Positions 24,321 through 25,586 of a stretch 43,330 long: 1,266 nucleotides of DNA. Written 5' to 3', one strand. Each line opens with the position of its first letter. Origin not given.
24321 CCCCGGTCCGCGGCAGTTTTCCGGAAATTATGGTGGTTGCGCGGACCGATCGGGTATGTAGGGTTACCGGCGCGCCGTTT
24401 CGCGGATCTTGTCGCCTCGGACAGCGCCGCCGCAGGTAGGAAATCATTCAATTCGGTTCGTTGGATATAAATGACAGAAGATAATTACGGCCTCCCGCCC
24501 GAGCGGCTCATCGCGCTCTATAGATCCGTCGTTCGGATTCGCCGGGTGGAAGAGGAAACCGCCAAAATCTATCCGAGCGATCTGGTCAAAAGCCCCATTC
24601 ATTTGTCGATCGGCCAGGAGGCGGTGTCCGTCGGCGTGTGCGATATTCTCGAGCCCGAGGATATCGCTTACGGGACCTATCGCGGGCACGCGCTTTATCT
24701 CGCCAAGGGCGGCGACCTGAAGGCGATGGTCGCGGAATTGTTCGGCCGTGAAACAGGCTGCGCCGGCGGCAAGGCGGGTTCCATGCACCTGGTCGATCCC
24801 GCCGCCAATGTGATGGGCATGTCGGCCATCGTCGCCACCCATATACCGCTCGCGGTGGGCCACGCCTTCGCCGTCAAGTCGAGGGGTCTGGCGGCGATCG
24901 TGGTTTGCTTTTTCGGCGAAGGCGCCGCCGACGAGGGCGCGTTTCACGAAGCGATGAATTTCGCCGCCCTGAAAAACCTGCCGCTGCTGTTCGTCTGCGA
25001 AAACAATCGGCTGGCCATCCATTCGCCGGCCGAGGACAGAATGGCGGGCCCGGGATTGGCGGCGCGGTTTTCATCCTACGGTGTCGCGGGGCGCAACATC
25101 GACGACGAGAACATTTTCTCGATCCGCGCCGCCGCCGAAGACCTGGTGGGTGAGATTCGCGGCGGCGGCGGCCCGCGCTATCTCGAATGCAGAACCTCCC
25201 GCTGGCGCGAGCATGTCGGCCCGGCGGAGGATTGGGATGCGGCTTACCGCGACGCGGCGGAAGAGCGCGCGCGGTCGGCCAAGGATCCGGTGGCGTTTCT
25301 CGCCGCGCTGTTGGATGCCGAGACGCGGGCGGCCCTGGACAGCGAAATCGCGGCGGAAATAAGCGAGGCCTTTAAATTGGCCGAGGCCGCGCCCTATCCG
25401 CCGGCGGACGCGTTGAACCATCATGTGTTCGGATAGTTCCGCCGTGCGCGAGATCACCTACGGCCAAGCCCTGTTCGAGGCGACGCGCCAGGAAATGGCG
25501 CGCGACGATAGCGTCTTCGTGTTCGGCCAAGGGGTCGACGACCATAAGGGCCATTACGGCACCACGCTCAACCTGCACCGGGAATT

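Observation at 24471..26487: Orphan ThDP E1 alpha/beta pair (no E2/E3) embedded in a nucleotide-sugar operon: candidate two-carbon sugar-branching enzyme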

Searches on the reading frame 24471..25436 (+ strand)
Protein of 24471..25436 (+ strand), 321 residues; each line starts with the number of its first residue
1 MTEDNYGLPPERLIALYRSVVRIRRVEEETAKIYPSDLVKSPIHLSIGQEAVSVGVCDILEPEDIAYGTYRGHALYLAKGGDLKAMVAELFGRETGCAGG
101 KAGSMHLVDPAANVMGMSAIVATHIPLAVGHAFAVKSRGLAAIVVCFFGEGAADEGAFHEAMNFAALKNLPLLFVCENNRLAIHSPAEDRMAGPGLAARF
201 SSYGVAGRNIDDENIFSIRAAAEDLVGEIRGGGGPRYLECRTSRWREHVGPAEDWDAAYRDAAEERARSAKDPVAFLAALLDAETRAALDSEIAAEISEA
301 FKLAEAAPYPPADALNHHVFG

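Call 7: search_protein_families(library=pfam, proteins=[window:24471-25436:+])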
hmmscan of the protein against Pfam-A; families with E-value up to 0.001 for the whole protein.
window:24471-25436:+ (321 aa): 2 families
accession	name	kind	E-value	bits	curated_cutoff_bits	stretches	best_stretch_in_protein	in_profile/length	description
PF00676.26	E1_dh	-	9.2e-52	176.3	22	1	20-311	3-298/300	Dehydrogenase E1 component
PF13292.11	DXP_synthase_N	-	0.001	18.9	21.2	0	122-184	114-176/274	1-deoxy-D-xylulose-5-phosphate synthase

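Call 11: search_protein_families(library=ncbifam, proteins=[window:24471-25436:+], max_evalue=0.00001)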
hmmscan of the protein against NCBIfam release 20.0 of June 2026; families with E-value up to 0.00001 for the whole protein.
window:24471-25436:+ (321 aa): 3 families
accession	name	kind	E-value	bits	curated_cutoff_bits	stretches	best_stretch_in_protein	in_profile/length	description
TIGR03182.1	PDH_E1_alph_y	equivalog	4e-82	275.6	393.85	1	11-320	2-314/315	pyruvate dehydrogenase (acetyl-transferring) E1 component subunit alpha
TIGR03181.1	PDH_E1_alph_x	equivalog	1.5e-51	175.3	411.35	1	8-320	21-327/341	pyruvate dehydrogenase (acetyl-transferring) E1 component subunit alpha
NF004559.0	PRK05899.2-5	equivalog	2.1e-10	39.5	488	1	125-226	132-234/627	transketolase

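Call 24: find_encoding_contigs(protein=window:24471-25436:+, flank=10000, max_places=6)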
Protein window:24471-25436:+ (321 aa): 6 contigs read that carry it; 6 places shown.
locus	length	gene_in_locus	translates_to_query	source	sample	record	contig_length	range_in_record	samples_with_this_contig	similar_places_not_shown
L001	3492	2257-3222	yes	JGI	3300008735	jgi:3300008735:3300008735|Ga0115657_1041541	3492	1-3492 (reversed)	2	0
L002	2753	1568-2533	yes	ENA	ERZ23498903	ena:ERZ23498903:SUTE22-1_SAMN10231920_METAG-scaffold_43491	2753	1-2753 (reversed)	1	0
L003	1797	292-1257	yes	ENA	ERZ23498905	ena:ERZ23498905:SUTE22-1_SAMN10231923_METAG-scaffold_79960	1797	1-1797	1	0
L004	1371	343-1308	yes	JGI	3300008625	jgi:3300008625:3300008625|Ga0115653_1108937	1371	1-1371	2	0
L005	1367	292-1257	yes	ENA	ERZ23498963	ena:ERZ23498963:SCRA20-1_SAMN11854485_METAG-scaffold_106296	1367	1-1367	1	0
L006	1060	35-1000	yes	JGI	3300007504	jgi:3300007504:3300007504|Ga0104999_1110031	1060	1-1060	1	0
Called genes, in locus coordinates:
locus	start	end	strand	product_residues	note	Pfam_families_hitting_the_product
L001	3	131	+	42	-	?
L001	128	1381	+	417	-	PF03721:UDPG_MGDP_dh_N, PF00984:UDPG_MGDP_dh, PF03720:UDPG_MGDP_dh_C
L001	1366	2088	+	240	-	PF01209:Ubie_methyltran, PF13489:Methyltransf_23, PF01555:N6_N4_Mtase (faint), PF13847:Methyltransf_31, PF08241:Methyltransf_11, PF08242:Methyltransf_12, PF13649:Methyltransf_25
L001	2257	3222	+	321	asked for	PF00676:E1_dh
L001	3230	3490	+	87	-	?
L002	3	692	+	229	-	?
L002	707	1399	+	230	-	PF01209:Ubie_methyltran, PF01555:N6_N4_Mtase (faint), PF13489:Methyltransf_23, PF13847:Methyltransf_31, PF08241:Methyltransf_11, PF08242:Methyltransf_12, PF13649:Methyltransf_25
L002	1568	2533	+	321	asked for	PF00676:E1_dh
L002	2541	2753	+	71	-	?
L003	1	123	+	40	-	?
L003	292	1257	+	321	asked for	PF00676:E1_dh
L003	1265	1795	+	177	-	?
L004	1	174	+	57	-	?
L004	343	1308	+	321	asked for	PF00676:E1_dh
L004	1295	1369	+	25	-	?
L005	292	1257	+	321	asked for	PF00676:E1_dh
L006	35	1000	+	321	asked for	PF00676:E1_dh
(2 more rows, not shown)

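Call 25: find_homologous_proteins(query=window:24471-25433:+, max_evalue=1e-10)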
Query window:24471-25433:+ (321 aa): 6726 proteins with E <= 1e-10 among 8000 candidates; the best 120 are listed.
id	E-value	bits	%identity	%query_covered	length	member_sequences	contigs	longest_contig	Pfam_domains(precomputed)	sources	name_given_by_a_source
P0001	9.2e-209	711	100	100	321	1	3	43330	PF00676.26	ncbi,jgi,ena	-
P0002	1.5e-170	585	83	100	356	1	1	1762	PF00676.26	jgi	-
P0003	3.5e-168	577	81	100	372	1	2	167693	PF00676.26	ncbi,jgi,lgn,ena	-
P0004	2.6e-163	561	77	100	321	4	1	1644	PF00676.26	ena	-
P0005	6.1e-161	553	76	100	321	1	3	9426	PF00676.26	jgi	jgi:TPP-dependent pyruvate/acetoin dehydrogenase alpha subunit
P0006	4.5e-149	514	74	98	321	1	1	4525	PF00676.26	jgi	-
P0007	3.4e-114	400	58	97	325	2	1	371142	PF02775.27,PF00676.26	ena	-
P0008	2.8e-113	397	58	97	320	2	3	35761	PF00676.26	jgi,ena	-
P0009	4.3e-113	396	57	96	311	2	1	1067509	PF02775.27,PF13292.12,PF00676.26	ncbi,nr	ncbi:MAG: thiamine pyrophosphate-dependent dehydrogenase E1 component subunit alpha [Alphaproteobact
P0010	1.1e-112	395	58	95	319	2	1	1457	PF00676.26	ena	-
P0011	3.4e-112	393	57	98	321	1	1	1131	PF00676.26,PF00456.27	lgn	-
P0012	5.7e-112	393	58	95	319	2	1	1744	PF02775.27,PF13292.12,PF00676.26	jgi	-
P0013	7.6e-112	392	57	100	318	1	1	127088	PF13292.12,PF00676.26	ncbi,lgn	ncbi:MAG: thiamine pyrophosphate-dependent dehydrogenase E1 component subunit alpha [Magnetovibriona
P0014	8.0e-112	392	59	95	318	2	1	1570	PF13292.12,PF00676.26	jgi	-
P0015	9.0e-112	392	60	95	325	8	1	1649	PF00676.26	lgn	-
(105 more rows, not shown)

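Call 26: find_encoding_contigs(protein=P0003, flank=10000, max_places=2)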
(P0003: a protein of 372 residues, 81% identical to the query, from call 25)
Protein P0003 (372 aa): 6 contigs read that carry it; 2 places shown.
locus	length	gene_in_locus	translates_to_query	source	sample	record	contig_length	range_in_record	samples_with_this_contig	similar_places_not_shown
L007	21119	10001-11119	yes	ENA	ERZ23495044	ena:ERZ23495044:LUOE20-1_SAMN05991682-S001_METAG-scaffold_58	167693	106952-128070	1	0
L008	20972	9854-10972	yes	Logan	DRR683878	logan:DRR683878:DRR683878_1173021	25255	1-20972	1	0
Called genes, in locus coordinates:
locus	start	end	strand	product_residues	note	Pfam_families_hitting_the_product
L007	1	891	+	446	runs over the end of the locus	-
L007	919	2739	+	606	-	PF13522:GATase_6, PF13537:GATase_7, PF00733:Asn_synthase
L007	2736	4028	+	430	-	PF00534:Glycos_transf_1, PF13692:Glyco_trans_1_4, PF13524:Glyco_trans_1_2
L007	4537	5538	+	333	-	PF00685:Sulfotransfer_1 (weak)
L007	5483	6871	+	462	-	-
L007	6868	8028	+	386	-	PF13579:Glyco_trans_4_4 (weak), PF02350:Epimerase_2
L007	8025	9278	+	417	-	PF03721:UDPG_MGDP_dh_N, PF00984:UDPG_MGDP_dh, PF03720:UDPG_MGDP_dh_C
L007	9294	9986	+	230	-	PF01209:Ubie_methyltran, PF13489:Methyltransf_23, PF01555:N6_N4_Mtase (faint), PF07021:MetW (weak), PF13847:Methyltransf_31, PF08241:Methyltransf_11, PF08242:Methyltransf_12, PF13649:Methyltransf_25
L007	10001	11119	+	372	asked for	PF00676:E1_dh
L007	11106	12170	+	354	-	PF02779:Transket_pyr, PF02780:Transketolase_C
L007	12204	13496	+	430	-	PF01041:DegT_DnrJ_EryC1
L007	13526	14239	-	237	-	PF00483:NTP_transferase, PF12804:NTP_transf_3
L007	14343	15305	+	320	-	PF01073:3Beta_HSD, PF01370:Epimerase, PF02719:Polysacc_synt_2 (weak), PF04321:RmlD_sub_bind, PF07993:NAD_binding_4 (faint), PF16363:GDP_Man_Dehyd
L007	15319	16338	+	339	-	PF05368:NmrA, PF01073:3Beta_HSD, PF01370:Epimerase, PF13460:NAD_binding_10, PF16363:GDP_Man_Dehyd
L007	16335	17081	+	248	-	PF00106:adh_short, PF08659:KR, PF23441:SDR (weak), PF13561:adh_short_C2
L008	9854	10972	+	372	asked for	PF00676:E1_dh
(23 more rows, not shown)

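Call 27: find_encoding_contigs(protein=P0009, flank=10000, max_places=2)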
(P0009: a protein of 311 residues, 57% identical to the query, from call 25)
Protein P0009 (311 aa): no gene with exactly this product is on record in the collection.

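Call 28: find_encoding_contigs(protein=P0013, flank=10000, max_places=2)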
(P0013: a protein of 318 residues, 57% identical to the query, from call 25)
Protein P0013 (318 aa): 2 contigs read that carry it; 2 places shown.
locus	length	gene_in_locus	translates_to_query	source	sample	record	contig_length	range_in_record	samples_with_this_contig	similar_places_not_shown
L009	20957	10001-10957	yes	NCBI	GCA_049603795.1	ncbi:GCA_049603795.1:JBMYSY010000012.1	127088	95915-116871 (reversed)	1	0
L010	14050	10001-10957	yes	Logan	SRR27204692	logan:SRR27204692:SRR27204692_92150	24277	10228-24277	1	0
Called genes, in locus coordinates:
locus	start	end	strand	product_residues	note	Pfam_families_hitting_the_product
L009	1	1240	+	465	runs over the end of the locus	PF00072:Response_reg, PF00158:Sigma54_activat, PF01078:Mg_chelatase (faint), PF14532:Sigma54_activ_2, PF00004:AAA (weak), PF07728:AAA_5 (weak), PF25601:AAA_lid_14, PF02954:HTH_8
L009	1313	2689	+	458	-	PF01266:DAO (faint), PF02254:TrkA_N, PF13241:NAD_binding_7 (faint), PF22614:Slo-like_RCK (faint), PF02080:TrkA_C, PF02254:TrkA_N, PF02080:TrkA_C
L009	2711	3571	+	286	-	PF01063:Aminotran_4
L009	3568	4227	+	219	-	PF00702:Hydrolase, PF13419:HAD_2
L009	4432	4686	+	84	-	PF17209:Hfq, PF21979:Hfq_1 (weak)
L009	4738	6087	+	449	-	PF13167:GTP-bdg_N, PF16360:GTP-bdg_M, PF01926:MMR_HSR1, PF19275:HflX_C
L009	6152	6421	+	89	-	-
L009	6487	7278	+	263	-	PF00459:Inositol_P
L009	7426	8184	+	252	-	PF00535:Glycos_transf_2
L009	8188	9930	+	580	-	-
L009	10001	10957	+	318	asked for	PF00676:E1_dh, PF13292:DXP_synthase_N (weak)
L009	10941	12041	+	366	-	PF02779:Transket_pyr, PF02780:Transketolase_C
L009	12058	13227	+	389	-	PF00155:Aminotran_1_2, PF01041:DegT_DnrJ_EryC1, PF01053:Cys_Met_Meta_PP (weak), PF01212:Beta_elim_lyase (weak)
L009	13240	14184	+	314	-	PF01073:3Beta_HSD (weak), PF01370:Epimerase, PF02719:Polysacc_synt_2 (weak), PF04321:RmlD_sub_bind (weak), PF05368:NmrA (weak), PF16363:GDP_Man_Dehyd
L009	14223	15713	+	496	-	PF02310:B12-binding, PF04055:Radical_SAM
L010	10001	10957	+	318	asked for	PF00676:E1_dh, PF13292:DXP_synthase_N (weak)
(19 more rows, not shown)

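Call 36: find_related_loci(query=A1, collection=genome_contigs, flank=10000)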
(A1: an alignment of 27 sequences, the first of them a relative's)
Query A1 (321 aa) in genome_contigs; peptide patterns used: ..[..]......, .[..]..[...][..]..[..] (x = any residue, [..] = any of these).
600 stretches matched a pattern (row limit reached: there are more); 276 encode a relative of the query (tblastn E <= 1e-3); the best 80 are kept; 80 distinct loci.
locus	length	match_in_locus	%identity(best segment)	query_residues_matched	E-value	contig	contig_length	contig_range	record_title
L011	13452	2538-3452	57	16-320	8e-113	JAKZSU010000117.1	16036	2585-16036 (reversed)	MAG: Alphaproteobacteria bacterium isolate Langseth_MAG_00041 Langseth_MAG_00041_000000000117, whole genome shotgun sequ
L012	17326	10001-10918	55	16-320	5e-112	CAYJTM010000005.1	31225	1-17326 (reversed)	MAG TPA_asm: uncultured Planctomycetia bacterium isolate ERP125453_co1_224 genome assembly, contig: NODE_1202_length_312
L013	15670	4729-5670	54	8-320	1e-110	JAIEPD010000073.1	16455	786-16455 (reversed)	MAG: Alphaproteobacteria bacterium isolate co.spades.DASTOOL.1kb_160 c_000000434878, whole genome shotgun sequence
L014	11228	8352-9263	57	16-319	6e-110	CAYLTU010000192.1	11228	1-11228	MAG TPA_asm: uncultured Rhodospirillaceae bacterium isolate SRP308112_co1_145 genome assembly, contig: NODE_10754_length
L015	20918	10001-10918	54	16-320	1e-109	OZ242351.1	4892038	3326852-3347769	MAG: Candidatus Poribacteria bacterium isolate f935c7b2-2358-4189-a958-9ccc83df77d9 genome assembly, chromosome: 1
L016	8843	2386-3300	56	16-320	8e-110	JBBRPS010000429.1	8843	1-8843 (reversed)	MAG: Gemmatales bacterium isolate metawrap_la1_100 W_la1_100_k141_1768221L_8843_cov_12.0866, whole genome shotgun sequen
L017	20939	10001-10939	54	8-320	1e-109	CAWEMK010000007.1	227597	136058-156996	MAG: uncultured Alphaproteobacteria bacterium isolate MFD05513.bin.3.117 genome assembly, contig: contig_29073, whole ge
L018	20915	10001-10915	55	16-320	2e-109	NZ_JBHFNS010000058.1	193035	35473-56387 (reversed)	Floridaenema fluviatile BLCC-F154 k141_2329, whole genome shotgun sequence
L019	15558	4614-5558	55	1-321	7e-109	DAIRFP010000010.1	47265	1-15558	MAG TPA_asm: Thermodesulfobacteriota bacterium isolate CTOTU25984 NODE_115_length_47265_cov_6.511798, whole genome shotg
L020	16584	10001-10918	54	16-320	4e-108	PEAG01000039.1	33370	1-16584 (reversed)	MAG: Magnetococcales bacterium HCHbin5 scaffold84, whole genome shotgun sequence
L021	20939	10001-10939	54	8-320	5e-108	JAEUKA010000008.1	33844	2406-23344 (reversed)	MAG: Myxococcales bacterium isolate new MAG-83 k141_158465, whole genome shotgun sequence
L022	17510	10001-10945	55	1-320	7e-108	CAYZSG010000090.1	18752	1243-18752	MAG TPA_asm: uncultured Candidatus Odyssella sp. isolate SRP287453_co1_169 genome assembly, contig: NODE_5244_length_187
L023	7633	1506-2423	56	15-320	2e-107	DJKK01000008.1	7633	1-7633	MAG TPA_asm: Alphaproteobacteria bacterium UBA6544 UBA6544_contig_31003, whole genome shotgun sequence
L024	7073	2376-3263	56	16-310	3e-107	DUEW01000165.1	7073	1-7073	MAG TPA_asm: Anaerolineae bacterium isolate W167 Contig165, whole genome shotgun sequence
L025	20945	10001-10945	57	1-320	2e-107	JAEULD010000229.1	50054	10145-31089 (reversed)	MAG: Candidatus Odyssella sp. isolate new MAG-112 k141_2204425, whole genome shotgun sequence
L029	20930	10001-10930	55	11-320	3e-106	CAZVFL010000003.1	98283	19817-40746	MAG TPA_asm: uncultured Thalassospiraceae bacterium isolate binchicken_co202_61 genome assembly, contig: NODE_54_length_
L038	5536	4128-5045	53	16-320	1e-103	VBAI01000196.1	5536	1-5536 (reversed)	MAG: Bacillati bacterium ANGP1 isolate NP_1 14_1009_12_40cm_scaffold_32020, whole genome shotgun sequence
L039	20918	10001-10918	50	16-320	4e-103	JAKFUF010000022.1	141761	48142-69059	MAG: Planctomycetaceae bacterium isolate D1_Bin_10 D1_0000086, whole genome shotgun sequence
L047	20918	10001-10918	51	16-320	9e-102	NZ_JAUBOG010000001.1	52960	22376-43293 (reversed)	Microcoleus sp. herbarium19 NODE_1_length_52960_cov_14.965315, whole genome shotgun sequence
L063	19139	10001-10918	52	16-320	1e-98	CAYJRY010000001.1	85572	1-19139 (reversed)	MAG TPA_asm: uncultured Gammaproteobacteria bacterium isolate ERP125453_co1_466 genome assembly, contig: NODE_137_length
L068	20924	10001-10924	48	13-320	1e-97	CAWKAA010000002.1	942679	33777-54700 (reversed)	MAG: Terriglobia bacterium isolate MFD03346.bin.2.6 genome assembly, contig: contig_13873, whole genome shotgun sequence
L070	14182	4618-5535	51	16-320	2e-97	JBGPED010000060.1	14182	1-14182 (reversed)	MAG: Acidobacteriota bacterium isolate OBJ_0618_7090110_99 k141_11790222_length_14182_cov_13.0043, whole genome shotgun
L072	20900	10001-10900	55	16-315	3e-97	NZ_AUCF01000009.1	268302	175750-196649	Azospirillum halopraeferens DSM 3675 G472DRAFT_scaffold00007.7_C, whole genome shotgun sequence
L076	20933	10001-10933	52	10-320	1e-96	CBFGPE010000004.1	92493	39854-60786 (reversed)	MAG TPA_asm: uncultured Azospirillum sp. isolate SRR14536363_concoct_32 genome assembly, contig: ERZ27321112.56, whole g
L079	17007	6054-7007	45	9-320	7e-95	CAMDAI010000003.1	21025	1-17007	MAG: Rickettsia typhi isolate ME-21oct19-62 genome assembly, contig: ME-21oct19-C3563, whole genome shotgun sequence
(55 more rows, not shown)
